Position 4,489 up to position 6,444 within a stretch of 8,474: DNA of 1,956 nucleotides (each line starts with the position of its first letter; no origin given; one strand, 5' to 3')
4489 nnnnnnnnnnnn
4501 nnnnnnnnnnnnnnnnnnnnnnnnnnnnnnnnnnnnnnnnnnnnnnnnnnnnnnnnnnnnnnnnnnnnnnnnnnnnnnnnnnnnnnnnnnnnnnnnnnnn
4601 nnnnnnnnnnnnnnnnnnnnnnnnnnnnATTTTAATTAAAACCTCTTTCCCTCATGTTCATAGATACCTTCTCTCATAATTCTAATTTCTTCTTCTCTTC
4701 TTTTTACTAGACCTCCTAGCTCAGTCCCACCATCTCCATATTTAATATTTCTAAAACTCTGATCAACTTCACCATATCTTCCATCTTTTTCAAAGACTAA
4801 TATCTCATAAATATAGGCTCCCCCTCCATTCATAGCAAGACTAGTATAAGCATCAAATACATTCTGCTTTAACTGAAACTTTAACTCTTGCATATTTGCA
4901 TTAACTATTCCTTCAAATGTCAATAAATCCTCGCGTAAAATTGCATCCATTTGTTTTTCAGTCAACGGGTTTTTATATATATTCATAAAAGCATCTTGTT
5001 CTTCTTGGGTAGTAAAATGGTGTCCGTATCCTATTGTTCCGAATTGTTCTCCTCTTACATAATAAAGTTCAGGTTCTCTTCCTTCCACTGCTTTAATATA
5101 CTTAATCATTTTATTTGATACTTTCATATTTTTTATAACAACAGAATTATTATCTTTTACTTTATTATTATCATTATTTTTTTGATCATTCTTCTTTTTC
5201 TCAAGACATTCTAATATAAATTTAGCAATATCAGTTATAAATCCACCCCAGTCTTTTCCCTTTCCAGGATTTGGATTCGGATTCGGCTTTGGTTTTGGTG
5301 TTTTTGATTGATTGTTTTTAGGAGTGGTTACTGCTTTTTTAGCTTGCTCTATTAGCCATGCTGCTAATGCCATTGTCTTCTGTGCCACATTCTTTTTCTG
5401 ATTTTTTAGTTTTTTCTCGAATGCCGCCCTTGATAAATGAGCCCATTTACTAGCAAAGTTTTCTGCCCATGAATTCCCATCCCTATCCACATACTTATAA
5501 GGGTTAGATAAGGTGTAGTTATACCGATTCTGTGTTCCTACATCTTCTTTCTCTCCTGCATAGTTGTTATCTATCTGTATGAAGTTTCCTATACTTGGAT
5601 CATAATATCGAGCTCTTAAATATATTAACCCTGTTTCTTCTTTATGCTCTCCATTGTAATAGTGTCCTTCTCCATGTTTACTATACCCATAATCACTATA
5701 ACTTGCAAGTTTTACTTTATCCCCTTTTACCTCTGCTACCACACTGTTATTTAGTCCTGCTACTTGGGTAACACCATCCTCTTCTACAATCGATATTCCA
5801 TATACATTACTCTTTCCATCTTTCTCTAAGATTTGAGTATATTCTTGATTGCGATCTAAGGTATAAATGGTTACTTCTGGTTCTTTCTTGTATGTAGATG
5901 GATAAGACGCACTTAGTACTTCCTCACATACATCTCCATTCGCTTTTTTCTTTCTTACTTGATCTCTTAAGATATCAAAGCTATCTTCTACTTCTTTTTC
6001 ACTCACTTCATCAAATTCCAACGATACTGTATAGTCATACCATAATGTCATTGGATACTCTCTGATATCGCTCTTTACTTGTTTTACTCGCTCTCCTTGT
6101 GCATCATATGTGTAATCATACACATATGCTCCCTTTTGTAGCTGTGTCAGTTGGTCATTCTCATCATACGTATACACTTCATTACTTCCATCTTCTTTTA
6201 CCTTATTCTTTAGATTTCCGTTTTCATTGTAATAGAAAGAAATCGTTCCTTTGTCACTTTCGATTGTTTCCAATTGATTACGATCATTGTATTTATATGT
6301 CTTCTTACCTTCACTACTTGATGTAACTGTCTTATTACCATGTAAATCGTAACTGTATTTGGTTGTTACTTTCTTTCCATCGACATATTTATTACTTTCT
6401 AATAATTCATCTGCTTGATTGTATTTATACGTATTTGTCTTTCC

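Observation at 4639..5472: Rhs C-terminal tip is a GH24 lysozyme-like domain behind a ~115-aa helical and low-complexity linker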

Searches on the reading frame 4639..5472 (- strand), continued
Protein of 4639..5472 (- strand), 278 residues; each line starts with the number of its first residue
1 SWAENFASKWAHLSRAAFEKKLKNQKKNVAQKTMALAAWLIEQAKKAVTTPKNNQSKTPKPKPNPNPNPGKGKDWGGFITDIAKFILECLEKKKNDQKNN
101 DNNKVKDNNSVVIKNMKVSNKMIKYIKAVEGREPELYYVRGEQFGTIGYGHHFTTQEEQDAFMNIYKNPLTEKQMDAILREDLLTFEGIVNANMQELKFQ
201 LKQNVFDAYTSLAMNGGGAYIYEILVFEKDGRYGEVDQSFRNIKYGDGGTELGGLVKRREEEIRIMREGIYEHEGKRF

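Call 40: fold_search(model_id=the predicted structure, library=pdb)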
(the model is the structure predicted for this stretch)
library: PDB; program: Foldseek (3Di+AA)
matches with E <= 10: 210; with E <= 0.001: 14
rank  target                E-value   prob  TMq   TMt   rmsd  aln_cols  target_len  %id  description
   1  6h9d_A                4.6e-06  1.00  0.41  0.71   4.2       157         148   27  Muramidase domain of SpmX from Asticaccaulis excentricus (released 2019-05-22)
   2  6h9d_C                1.2e-05  1.00  0.42  0.74   3.6       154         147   28  Muramidase domain of SpmX from Asticaccaulis excentricus (released 2019-05-22)
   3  6et6                  8.4e-05  1.00  0.41  0.72   4.0       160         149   28  Crystal structure of muramidase from Acinetobacter baumannii AB 5075UW prophage (released 2018-09-05)
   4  8hp8_B                1.1e-04  1.00  0.39  0.62   4.1       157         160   23  Crystal Structure of Engineered Endolysin EC340 derived from Gram-Negative Bacteria targeted Bacteriophage (released 2023-05-17)
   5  7m5i_B                1.3e-04  1.00  0.42  0.70   4.1       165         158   24  Endolysin from Escherichia coli O157:H7 phage FAHEc1 (released 2021-08-04)
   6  9kbs_A                1.6e-04  1.00  0.41  0.72   4.1       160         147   26  Crystal structure of PHAb11, another peptidoglycan hydrolase with thermal stability and broad-spectrum (released 2024-11-27)
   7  8b2s_A                1.7e-04  1.00  0.40  0.45   4.9       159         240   26  GH24 family muramidase from Trichophaea saccata with an SH3-like cell wall binding domain (released 2023-07-19)
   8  7m5i_A                1.8e-04  1.00  0.41  0.67   4.4       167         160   23  Endolysin from Escherichia coli O157:H7 phage FAHEc1 (released 2021-08-04)
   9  8hp8_A                1.9e-04  1.00  0.38  0.60   4.1       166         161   20  Crystal Structure of Engineered Endolysin EC340 derived from Gram-Negative Bacteria targeted Bacteriophage (released 2023-05-17)
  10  8app_A                2.4e-04  1.00  0.40  0.56   5.0       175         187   22  AbLys1 endolysin from Acinetobacter baumannii phage AbTZA1 (released 2022-12-07)
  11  8app_B                2.8e-04  1.00  0.35  0.48   6.5       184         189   22  AbLys1 endolysin from Acinetobacter baumannii phage AbTZA1 (released 2022-12-07)
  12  8app_C                3.7e-04  1.00  0.39  0.54   5.0       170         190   25  AbLys1 endolysin from Acinetobacter baumannii phage AbTZA1 (released 2022-12-07)
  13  3hde_A                5.4e-04  1.00  0.37  0.60   3.2       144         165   22  Crystal structure of full-length endolysin R21 from phage 21 (released 2009-11-03)
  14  9kbt                  6.0e-04  1.00  0.39  0.52   4.3       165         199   24  Crystal structure of PHAB8, a peptidoglycan hydrolase with relatively weak thermal stability and broad-spectrum. (released 2024-11-27)
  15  3hde_C                1.5e-03  1.00  0.38  0.61   3.2       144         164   22  Crystal structure of full-length endolysin R21 from phage 21 (released 2009-11-03)
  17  3hde_D                4.5e-03  1.00  0.37  0.62   4.1       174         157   17  Crystal structure of full-length endolysin R21 from phage 21 (released 2009-11-03)
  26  7cn7_A                1.8e-02  1.00  0.40  0.59   5.5       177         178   14  T4 phage spackle protein gp61.3 complex with lysozyme domain of gp5 tail lysozyme (released 2020-10-14)
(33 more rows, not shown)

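Call 49: list_cluster_members(proteins=[P0152, P0170, P0034, P0090, P0177, P0031, P0038, P0042, P0065, P0039])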
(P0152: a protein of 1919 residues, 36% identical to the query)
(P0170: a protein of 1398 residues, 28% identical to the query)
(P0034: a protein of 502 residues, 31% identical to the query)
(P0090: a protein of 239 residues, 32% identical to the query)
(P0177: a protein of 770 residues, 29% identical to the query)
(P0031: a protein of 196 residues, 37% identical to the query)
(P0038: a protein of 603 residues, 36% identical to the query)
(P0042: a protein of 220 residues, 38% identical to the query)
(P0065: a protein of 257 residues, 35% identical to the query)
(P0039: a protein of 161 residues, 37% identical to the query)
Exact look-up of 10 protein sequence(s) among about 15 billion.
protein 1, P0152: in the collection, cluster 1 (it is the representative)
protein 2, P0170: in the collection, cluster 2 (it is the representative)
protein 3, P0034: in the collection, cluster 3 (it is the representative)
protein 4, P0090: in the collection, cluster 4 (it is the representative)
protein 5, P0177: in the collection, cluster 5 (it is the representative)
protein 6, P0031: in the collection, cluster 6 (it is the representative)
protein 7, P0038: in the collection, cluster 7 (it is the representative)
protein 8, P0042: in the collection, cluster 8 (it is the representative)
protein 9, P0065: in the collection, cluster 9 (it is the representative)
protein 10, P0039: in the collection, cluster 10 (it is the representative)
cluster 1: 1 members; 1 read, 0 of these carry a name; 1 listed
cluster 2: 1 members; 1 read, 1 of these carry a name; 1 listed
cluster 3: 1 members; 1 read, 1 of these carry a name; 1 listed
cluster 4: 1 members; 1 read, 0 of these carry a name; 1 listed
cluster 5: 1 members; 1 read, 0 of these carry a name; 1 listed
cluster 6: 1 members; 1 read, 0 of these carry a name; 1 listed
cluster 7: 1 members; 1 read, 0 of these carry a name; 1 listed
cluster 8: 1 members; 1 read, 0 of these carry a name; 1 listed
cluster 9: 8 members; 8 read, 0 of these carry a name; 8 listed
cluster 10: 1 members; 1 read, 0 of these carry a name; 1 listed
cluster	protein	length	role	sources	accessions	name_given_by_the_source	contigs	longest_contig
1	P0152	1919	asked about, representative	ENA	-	-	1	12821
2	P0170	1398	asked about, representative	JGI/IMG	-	RHS repeat-associated protein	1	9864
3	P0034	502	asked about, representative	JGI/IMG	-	RHS repeat-associated protein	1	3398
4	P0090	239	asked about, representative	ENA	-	-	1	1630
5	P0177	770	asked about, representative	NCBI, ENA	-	-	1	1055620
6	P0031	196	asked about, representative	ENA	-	-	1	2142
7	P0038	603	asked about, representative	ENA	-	-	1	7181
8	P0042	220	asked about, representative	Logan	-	-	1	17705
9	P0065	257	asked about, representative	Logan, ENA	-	-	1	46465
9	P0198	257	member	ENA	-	-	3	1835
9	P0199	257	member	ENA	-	-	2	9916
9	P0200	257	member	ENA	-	-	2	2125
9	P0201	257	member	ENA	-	-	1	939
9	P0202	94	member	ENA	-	-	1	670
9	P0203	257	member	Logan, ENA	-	-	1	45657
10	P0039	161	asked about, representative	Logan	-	-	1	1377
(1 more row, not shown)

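Call 50: find_encoding_contigs(protein=P0170, flank=6000, max_places=3)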
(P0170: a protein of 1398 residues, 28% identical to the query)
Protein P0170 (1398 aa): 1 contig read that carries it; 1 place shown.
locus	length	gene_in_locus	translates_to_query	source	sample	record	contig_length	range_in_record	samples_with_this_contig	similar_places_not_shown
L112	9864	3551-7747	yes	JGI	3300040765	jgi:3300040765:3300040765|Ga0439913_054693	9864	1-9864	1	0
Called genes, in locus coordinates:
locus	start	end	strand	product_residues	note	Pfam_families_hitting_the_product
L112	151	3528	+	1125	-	-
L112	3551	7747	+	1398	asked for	PF20041:DUF6443, PF00959:Phage_lysozyme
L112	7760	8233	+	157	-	-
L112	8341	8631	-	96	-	-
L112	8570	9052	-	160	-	PF13683:rve_3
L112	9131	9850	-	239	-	-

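Call 51: find_encoding_contigs(protein=P0152, flank=6000, max_places=3)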
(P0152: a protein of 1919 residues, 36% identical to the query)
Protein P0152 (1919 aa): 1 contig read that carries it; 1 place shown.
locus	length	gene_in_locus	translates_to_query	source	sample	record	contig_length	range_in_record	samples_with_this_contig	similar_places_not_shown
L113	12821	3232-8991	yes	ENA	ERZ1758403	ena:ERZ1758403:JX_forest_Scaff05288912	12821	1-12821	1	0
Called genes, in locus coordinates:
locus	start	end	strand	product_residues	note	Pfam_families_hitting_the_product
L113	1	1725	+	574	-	?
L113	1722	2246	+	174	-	-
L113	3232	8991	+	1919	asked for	PF20148:DUF6531, PF05593:RHS_repeat (faint), PF00959:Phage_lysozyme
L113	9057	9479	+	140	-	PF07007:LprI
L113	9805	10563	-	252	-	-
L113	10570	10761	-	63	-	PF06348:DUF1059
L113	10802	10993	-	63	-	PF06348:DUF1059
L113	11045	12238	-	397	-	-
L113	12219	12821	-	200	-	?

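Call 54: find_encoding_contigs(protein=P0034, flank=6000, max_places=3)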
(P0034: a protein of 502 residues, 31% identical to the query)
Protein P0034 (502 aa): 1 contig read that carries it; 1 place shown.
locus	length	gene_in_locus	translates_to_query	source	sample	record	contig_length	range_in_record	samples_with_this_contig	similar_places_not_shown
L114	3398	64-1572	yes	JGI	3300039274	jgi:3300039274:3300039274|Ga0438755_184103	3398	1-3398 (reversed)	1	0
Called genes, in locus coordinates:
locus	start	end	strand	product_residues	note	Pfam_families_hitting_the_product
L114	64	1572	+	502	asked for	PF00959:Phage_lysozyme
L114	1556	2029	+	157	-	-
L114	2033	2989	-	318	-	-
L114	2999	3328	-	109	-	PF12844:HTH_19, PF01381:HTH_3, PF13443:HTH_26 (faint)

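Call 55: find_encoding_contigs(protein=P0090, flank=6000, max_places=3)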
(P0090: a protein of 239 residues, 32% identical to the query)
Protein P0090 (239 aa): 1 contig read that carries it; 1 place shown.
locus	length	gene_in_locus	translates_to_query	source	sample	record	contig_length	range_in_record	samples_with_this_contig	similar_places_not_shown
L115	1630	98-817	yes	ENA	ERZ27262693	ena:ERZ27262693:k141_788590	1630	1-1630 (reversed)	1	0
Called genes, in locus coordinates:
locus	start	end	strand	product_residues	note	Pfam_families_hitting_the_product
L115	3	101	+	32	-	?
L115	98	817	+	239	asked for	PF00959:Phage_lysozyme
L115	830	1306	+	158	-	-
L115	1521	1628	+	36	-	?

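Call 61: search_protein_families(library=pfam, proteins=[L112:7760-8230:+, L114:1556-2026:+, L115:830-1303:+, L113:9057-9476:+, L112:151-3525:+], max_evalue=0.1)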
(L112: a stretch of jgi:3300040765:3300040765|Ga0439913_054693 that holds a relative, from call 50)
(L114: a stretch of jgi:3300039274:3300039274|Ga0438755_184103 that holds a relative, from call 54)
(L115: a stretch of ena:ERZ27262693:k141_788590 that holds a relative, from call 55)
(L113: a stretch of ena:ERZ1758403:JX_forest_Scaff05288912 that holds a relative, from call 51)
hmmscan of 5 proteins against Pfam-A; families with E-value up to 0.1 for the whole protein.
L112:7760-8230:+ (157 aa): 0 families

L114:1556-2026:+ (157 aa): 0 families

L115:830-1303:+ (158 aa): 2 families
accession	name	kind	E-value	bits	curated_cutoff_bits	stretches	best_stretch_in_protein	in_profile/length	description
PF05878.16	Phyto_Pns9_10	-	0.036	13.7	27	1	54-130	146-220/344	Phytoreovirus nonstructural protein Pns9/Pns10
PF21311.3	Phage_RBD_prop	-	0.057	13.4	23.7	0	61-129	65-131/255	Phage 5-bladed beta propeller receptor binding platform domain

L113:9057-9476:+ (140 aa): 2 families
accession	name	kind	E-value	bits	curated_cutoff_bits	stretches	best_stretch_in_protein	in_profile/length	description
PF07007.17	LprI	-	5.4e-15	56.1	22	1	30-119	8-102/106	Lysozyme inhibitor LprI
PF14917.11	CCDC74_C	-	0.039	14.7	25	1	20-56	9-45/126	Coiled coil protein 74, C terminal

L112:151-3525:+ (1125 aa): 1 family
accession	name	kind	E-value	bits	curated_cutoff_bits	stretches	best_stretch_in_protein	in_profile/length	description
PF21427.2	Gp7_5th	-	0.03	14.8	27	0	709-785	8-87/96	Baseplate wedge protein gp7, domain V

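Call 85: search_solved_structures(query=A4, max_evalue=10)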
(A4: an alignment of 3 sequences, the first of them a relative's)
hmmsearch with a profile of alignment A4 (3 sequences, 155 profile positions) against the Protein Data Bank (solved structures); distinct sequences matched with E-value up to 10: 6.
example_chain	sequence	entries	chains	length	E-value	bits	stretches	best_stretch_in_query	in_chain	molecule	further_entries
5aj3_f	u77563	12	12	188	0.2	15.2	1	61-112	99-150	MITORIBOSOMAL PROTEIN MS28, MRPS28 | 28S ribosomal protein S28, mitochondrial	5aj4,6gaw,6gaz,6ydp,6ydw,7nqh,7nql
6nu2_AW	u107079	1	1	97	0.24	14.9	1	62-112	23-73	28S ribosomal protein S28, mitochondrial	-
9ojm_W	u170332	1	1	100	0.25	14.9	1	62-112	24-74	Small ribosomal subunit protein bS1m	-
3jd5_f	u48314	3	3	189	0.56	13.7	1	63-112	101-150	28S ribosomal protein S28, mitochondrial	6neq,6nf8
3j9m_AW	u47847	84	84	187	0.85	13.1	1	62-112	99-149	bS1m | 28S ribosomal protein S28, mitochondrial | Small ribosomal subunit protein bS1m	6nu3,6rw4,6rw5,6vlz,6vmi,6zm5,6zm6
7pnt_W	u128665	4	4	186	1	12.9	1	62-112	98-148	28S ribosomal protein S28, mitochondrial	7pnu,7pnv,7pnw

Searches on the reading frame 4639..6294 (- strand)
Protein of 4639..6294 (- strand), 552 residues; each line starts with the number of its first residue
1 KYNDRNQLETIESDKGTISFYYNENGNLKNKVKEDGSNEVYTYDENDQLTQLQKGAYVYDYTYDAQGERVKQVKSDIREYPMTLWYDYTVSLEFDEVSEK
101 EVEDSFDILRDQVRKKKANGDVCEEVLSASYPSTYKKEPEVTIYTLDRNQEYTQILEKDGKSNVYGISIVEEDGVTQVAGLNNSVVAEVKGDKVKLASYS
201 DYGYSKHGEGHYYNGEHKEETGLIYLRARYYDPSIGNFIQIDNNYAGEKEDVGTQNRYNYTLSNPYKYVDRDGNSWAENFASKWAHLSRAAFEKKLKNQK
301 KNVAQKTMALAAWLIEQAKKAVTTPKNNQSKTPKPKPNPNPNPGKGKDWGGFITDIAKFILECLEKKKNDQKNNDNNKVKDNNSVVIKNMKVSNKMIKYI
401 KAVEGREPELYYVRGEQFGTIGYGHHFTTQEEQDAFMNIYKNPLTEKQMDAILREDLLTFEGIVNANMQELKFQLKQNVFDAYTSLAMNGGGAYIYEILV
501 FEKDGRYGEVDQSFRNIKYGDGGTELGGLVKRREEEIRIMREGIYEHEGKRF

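Call 46: find_related_loci(query=window:4639-6294:-, collection=metagenome_contigs, flank=10000)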
Query window:4639-6294:- (552 aa) in metagenome_contigs; peptide patterns used: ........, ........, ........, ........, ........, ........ (x = any residue, [..] = any of these).
184 stretches matched a pattern, but none encodes a relative of the query by tblastn (E <= 1e-3).
